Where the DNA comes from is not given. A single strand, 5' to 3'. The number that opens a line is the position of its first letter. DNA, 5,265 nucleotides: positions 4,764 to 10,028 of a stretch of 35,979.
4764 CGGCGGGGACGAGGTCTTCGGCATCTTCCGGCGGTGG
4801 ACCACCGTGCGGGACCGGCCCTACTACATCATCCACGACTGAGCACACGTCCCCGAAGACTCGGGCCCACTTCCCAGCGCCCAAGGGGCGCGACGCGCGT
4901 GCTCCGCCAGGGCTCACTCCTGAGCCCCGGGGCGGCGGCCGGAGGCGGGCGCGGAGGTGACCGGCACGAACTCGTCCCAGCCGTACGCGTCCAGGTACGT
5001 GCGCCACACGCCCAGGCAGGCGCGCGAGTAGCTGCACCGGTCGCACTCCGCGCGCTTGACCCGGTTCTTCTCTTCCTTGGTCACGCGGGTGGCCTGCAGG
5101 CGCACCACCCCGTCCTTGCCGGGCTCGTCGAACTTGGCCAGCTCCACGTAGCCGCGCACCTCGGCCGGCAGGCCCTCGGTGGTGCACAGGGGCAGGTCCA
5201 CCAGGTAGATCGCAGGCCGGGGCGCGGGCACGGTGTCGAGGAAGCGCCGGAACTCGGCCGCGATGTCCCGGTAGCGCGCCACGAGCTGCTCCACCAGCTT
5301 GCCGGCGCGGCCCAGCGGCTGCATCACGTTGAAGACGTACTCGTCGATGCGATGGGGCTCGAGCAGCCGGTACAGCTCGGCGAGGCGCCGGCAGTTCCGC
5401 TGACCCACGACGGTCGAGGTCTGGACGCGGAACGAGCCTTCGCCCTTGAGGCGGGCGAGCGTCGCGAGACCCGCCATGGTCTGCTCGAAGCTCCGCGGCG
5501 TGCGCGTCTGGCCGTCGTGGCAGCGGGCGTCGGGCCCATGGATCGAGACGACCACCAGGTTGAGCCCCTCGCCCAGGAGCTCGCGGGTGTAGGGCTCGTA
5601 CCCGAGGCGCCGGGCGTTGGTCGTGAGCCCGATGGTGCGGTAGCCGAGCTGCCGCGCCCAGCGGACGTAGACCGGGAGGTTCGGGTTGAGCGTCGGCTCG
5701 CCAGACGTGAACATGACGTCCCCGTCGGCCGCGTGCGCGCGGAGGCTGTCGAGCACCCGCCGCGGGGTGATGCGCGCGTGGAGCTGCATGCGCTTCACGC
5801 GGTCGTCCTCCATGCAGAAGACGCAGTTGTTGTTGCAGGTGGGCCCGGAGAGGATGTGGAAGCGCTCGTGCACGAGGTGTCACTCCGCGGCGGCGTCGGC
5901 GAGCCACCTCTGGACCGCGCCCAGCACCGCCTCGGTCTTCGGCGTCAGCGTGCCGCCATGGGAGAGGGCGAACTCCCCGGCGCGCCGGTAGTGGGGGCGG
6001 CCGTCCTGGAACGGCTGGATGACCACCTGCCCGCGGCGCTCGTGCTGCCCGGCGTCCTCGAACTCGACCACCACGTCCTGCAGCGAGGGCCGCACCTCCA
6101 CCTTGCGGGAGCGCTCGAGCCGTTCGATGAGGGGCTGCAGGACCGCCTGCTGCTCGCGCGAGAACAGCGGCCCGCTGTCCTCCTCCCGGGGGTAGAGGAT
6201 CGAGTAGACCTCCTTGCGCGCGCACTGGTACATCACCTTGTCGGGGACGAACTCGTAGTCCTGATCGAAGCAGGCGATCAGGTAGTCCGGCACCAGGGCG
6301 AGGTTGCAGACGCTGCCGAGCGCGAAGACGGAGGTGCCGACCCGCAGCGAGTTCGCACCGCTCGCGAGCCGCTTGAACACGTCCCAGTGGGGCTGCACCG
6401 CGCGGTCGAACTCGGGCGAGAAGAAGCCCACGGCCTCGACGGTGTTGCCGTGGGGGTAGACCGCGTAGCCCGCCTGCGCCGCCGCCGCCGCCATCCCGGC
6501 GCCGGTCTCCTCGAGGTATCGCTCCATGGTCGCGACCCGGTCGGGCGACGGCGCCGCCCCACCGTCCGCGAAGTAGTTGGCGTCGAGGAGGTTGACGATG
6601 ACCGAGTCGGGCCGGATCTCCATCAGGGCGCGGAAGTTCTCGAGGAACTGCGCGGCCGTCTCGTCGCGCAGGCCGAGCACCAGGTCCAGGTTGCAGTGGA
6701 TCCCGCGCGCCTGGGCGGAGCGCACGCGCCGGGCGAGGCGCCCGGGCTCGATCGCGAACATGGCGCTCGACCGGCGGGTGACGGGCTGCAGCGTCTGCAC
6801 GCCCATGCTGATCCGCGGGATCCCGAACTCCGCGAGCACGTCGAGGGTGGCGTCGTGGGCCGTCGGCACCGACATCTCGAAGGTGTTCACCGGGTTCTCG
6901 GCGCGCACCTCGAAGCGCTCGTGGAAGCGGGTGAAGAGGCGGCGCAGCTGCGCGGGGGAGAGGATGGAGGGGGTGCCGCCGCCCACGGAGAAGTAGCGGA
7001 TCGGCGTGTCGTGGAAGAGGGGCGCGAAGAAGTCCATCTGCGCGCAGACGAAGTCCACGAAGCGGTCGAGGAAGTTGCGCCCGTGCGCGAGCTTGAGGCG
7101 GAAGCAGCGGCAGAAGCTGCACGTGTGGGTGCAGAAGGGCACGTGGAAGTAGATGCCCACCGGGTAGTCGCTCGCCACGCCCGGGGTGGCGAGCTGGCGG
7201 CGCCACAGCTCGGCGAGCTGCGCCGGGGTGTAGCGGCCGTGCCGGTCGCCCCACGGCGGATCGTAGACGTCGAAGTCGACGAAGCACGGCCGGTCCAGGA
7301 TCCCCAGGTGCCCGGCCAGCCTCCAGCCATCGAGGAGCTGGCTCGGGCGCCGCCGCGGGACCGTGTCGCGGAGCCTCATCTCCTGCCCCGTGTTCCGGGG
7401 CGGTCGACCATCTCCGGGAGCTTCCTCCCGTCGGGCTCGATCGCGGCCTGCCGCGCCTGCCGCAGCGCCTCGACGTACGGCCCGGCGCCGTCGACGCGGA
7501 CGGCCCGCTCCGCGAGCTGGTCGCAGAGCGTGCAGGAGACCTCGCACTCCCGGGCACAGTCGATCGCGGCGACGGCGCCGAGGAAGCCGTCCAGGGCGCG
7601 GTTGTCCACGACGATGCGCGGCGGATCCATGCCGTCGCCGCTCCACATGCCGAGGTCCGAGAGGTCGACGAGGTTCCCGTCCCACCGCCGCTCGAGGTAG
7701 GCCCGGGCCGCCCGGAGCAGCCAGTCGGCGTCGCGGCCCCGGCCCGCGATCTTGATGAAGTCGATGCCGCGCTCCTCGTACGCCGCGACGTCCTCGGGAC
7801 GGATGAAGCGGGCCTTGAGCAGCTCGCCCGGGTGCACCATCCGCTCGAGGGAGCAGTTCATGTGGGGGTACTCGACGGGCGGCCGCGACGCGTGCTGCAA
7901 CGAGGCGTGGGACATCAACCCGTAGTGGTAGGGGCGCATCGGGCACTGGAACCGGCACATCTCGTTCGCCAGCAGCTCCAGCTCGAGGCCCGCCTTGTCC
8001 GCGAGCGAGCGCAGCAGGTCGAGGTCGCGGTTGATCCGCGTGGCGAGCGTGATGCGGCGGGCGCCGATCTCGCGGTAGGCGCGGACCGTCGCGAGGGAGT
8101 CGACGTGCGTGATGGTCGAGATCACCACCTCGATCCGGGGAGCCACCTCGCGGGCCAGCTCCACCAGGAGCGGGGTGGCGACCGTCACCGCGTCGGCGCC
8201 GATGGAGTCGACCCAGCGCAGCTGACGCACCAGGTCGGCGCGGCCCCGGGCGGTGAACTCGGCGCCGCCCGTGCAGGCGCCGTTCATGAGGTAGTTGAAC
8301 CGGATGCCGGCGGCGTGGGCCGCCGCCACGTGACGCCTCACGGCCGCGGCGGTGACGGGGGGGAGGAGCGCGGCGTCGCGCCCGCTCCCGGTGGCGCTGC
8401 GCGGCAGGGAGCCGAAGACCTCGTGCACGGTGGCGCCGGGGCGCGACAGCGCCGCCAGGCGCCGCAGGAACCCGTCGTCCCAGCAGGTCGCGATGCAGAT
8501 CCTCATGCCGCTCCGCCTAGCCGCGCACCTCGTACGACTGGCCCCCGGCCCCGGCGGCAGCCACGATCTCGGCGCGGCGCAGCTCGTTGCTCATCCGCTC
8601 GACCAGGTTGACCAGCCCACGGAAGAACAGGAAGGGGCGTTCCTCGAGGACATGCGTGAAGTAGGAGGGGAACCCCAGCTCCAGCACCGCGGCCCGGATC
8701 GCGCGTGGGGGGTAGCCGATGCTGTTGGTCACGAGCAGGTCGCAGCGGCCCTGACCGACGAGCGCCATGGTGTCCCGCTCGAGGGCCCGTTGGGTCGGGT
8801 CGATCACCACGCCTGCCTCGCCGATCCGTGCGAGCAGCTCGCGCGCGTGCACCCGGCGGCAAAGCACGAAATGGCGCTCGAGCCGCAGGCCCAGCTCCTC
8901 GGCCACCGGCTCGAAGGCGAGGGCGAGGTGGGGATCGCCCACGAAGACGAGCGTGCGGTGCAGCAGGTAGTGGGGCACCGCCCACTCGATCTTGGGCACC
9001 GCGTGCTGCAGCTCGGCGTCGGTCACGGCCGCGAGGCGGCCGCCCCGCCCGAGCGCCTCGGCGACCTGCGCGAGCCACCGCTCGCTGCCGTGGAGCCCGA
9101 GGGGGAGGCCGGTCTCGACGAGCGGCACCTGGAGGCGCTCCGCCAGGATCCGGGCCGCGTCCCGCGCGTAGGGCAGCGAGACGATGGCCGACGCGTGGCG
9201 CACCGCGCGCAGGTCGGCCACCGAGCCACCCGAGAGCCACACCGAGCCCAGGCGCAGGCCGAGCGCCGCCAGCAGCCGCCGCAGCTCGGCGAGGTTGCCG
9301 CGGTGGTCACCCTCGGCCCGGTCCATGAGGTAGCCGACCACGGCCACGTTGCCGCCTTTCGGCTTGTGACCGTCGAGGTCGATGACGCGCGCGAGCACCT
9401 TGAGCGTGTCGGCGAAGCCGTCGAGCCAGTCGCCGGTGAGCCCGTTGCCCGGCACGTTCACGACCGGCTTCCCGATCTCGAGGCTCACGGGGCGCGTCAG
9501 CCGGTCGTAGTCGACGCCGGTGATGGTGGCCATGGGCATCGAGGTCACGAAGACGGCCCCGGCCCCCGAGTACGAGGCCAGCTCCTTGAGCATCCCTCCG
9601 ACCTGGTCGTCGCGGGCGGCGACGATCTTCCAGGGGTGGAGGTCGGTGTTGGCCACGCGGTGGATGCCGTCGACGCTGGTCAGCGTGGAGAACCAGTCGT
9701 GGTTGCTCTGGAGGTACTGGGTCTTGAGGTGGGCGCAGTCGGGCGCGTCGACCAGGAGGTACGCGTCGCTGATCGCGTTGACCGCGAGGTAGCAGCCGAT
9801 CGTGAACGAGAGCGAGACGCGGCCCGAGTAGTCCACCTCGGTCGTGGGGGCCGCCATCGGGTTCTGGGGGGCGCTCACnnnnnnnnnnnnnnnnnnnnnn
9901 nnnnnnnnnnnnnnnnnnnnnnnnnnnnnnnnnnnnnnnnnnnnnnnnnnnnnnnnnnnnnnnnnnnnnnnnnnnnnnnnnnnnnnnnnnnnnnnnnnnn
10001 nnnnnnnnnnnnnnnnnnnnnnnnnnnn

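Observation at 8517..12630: Nitrogenase-like NifH/NifD/NifK-type triad embedded in a radical-SAM operon, not a nif, bch or cfb context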

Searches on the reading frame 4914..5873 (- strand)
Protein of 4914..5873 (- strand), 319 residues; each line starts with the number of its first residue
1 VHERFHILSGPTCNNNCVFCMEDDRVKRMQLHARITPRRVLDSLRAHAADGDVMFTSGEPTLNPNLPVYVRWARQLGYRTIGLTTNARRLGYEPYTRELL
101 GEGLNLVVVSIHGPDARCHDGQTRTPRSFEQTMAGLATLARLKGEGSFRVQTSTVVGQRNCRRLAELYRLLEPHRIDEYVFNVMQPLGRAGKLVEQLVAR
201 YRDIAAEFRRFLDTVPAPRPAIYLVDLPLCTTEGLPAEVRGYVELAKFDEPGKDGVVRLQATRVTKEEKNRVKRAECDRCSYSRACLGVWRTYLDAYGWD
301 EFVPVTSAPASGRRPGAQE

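Call 10: search_protein_families(library=pfam, proteins=[window:4914-5873:-], max_evalue=0.01)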
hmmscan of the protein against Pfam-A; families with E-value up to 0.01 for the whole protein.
window:4914-5873:- (319 aa): 1 family
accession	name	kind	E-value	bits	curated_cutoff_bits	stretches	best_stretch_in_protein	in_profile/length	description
PF04055.27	Radical_SAM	-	7.9e-16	59.1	29.5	1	9-154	3-149/166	Radical SAM superfamily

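Call 12: search_protein_families(library=ncbifam, proteins=[window:4914-5873:-], max_evalue=0.001)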
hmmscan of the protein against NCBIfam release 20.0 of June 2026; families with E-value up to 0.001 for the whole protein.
window:4914-5873:- (319 aa): 31 families (the best 25 are shown)
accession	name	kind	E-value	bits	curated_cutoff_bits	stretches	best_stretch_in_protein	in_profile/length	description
NF038332.1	rSAM_rare_HxsC4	exception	3.9e-97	325.4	500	1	2-305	13-335/335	radical SAM protein HxsC4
TIGR03977.1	rSAM_pair_HxsC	equivalog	7.5e-19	67.7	267.9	1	11-232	33-253/292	His-Xaa-Ser system radical SAM maturase HxsC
TIGR04545.1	rSAM_ahbD_hemeb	equivalog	3e-16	59.8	500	1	12-208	9-201/339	heme b synthase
TIGR02666.1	moaA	equivalog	3.8e-12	45.8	284.05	1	12-209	19-217/336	GTP 3',8-cyclase MoaA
TIGR04546.1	rSAM_ahbC_deAc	equivalog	5.2e-12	45.3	650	1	12-197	48-226/390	12,18-didecarboxysiroheme deacetylase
TIGR04317.1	W_rSAM_matur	equivalog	5.8e-12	45.4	380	1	12-186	13-186/349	tungsten cofactor oxidoreductase radical SAM maturase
TIGR04133.1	rSAM_w_lipo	hypoth_equivalog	6.7e-12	45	425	1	12-193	33-211/350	TIGR04133 family radical SAM/SPASM protein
TIGR04466.1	rSAM_BlsE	equivalog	2.9e-11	43.4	400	1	12-183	12-174/327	cytosylglucuronate decarboxylase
TIGR02668.1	moaA_archaeal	equivalog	3e-10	39.6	325.25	1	11-138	18-142/303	GTP 3',8-cyclase MoaA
NF045646.2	rSAM_Se_TrsS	equivalog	1.5e-09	37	490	1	12-120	95-204/441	radical SAM (seleno)protein TrsS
TIGR04053.2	TIGR04053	equivalog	1.7e-09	37.4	395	1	13-196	18-198/366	TIGR04053 family radical SAM/SPASM domain-containing protein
TIGR04051.1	rSAM_NirJ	equivalog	2.3e-09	36.7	515.45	1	13-193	12-185/354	heme d1 biosynthesis radical SAM protein NirJ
TIGR04054.1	rSAM_NirJ1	equivalog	2.7e-09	36.1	650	1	11-200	44-226/387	putative heme d1 biosynthesis radical SAM protein NirJ1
NF045702.1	rSAM_GDGT_ether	equivalog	8.1e-09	34.6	450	1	13-202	96-283/486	tetraether lipid synthase Tes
NF038283.1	viperin_w_prok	equivalog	9e-09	34.9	180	1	6-184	7-189/281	viperin family antiviral radical SAM protein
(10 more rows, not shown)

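Call 92: search_protein_families(library=padloc, proteins=[window:4914-5873:-], max_evalue=0.001)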
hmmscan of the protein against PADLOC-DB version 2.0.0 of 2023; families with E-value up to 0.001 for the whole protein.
window:4914-5873:- (319 aa): 3 families
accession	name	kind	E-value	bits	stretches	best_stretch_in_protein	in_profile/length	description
PDLC02904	pVip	-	2.3e-11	41.7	1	12-184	12-176/262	Viperins associated with kinases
PDLC02903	pVip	-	7.8e-11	39.9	1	12-177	9-167/257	Viperins not associated with kinases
PDLC02905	pVip-kinase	-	0.00043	17.6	1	12-90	191-272/474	Viperin-kinase fusion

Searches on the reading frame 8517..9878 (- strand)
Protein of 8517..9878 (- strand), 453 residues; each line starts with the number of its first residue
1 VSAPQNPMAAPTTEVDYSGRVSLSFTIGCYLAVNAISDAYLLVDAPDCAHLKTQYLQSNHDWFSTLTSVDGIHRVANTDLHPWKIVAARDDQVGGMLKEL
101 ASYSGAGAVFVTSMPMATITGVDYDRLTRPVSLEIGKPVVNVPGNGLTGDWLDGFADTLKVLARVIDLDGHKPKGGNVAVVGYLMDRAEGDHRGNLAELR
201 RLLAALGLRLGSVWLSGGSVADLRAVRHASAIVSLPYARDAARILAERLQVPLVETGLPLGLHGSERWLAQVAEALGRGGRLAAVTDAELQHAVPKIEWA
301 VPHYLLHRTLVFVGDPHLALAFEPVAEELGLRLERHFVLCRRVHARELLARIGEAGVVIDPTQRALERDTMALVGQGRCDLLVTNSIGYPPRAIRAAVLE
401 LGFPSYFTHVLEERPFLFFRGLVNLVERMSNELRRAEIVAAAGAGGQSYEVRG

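Call 10: search_protein_families(library=pfam, proteins=[window:8517-9878:-], max_evalue=0.01)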
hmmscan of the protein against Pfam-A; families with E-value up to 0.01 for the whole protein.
window:8517-9878:- (453 aa): 1 family
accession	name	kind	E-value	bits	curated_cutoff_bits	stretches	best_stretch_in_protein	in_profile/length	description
PF00148.24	Oxidored_nitro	-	1.8e-39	136.2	28.6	1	27-433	4-398/399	Nitrogenase component 1 type Oxidoreductase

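Call 12: search_protein_families(library=ncbifam, proteins=[window:8517-9878:-], max_evalue=0.001)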
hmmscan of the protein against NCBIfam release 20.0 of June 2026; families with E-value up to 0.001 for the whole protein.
window:8517-9878:- (453 aa): 8 families
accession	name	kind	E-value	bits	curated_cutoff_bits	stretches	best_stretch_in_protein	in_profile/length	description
NF002768.0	PRK02842.1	equivalog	3.1e-12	46.1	324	1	92-333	83-313/423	ferredoxin:protochlorophyllide reductase (ATP-dependent) subunit N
TIGR01279.1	DPOR_bchN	equivalog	2.3e-10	39.9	419.95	1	37-348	23-317/407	ferredoxin:protochlorophyllide reductase (ATP-dependent) subunit N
TIGR01862.1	N2-ase-Ialpha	subfamily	6.7e-10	38.2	486.05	1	72-433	85-437/444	nitrogenase component I subunit alpha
TIGR01278.1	DPOR_BchB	equivalog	2.2e-09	36.7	490.35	1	191-332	168-317/512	ferredoxin:protochlorophyllide reductase (ATP-dependent) subunit B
TIGR01284.1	alt_nitrog_alph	subfamily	2.7e-09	36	512.8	1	73-431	92-442/457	nitrogenase subunit alpha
NF002789.0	PRK02910.1-3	equivalog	6.8e-08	31.8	509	1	191-287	167-264/535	ferredoxin:protochlorophyllide reductase (ATP-dependent) subunit B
TIGR01283.1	nifE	equivalog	8.3e-08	31.2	505.1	1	28-304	49-321/459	nitrogenase iron-molybdenum cofactor biosynthesis protein NifE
TIGR02014.1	BchZ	equivalog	3.9e-05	22.8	529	1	193-278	168-249/468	chlorophyllide a reductase subunit Z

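Call 40: search_solved_structures(query=window:8517-9878:-, max_evalue=0.01)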
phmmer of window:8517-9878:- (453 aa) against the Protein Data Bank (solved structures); distinct sequences matched with E-value up to 0.01: 12.
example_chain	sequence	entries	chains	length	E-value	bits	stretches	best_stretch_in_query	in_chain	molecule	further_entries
1mio_B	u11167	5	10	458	4.5e-06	29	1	217-433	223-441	NITROGENASE MOLYBDENUM IRON PROTEIN (BETA CHAIN) | Nitrogenase molybdenum-iron protein beta chain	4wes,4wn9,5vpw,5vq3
9d9u_A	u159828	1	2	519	5.2e-06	28.8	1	71-299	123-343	Nitrogenase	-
9fmg_A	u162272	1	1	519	5.2e-06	28.8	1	71-299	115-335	Nitrogenase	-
3aeu_B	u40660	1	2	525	1.1e-05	27.8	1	191-408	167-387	Light-independent protochlorophyllide reductase subunit B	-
3aet_B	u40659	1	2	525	1.1e-05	27.8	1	191-408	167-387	Light-independent protochlorophyllide reductase subunit B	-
3aek_B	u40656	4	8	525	1.1e-05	27.8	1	191-408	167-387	Light-independent protochlorophyllide reductase subunit B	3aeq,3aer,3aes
9d9u_C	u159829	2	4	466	1.5e-05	27.3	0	119-279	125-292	Nitrogenase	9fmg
9p1x_B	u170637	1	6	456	8.9e-05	24.7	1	239-433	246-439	Nitrogenase molybdenum-iron protein beta chain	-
9efu_B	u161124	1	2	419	0.00022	23.5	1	191-406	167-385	Light-independent protochlorophyllide reductase subunit B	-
8vqi_B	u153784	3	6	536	0.00036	22.7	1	191-405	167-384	Light-independent protochlorophyllide reductase subunit B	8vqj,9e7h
9buo_B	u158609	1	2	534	0.00036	22.7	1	191-405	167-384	Light-independent protochlorophyllide reductase subunit B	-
8vqh_B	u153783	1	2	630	0.00052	22.2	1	191-405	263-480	Light-independent protochlorophyllide reductase subunit B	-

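Call 92: search_protein_families(library=padloc, proteins=[window:8517-9878:-], max_evalue=0.001)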
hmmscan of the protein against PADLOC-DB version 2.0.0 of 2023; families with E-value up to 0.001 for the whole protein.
window:8517-9878:- (453 aa): 0 families
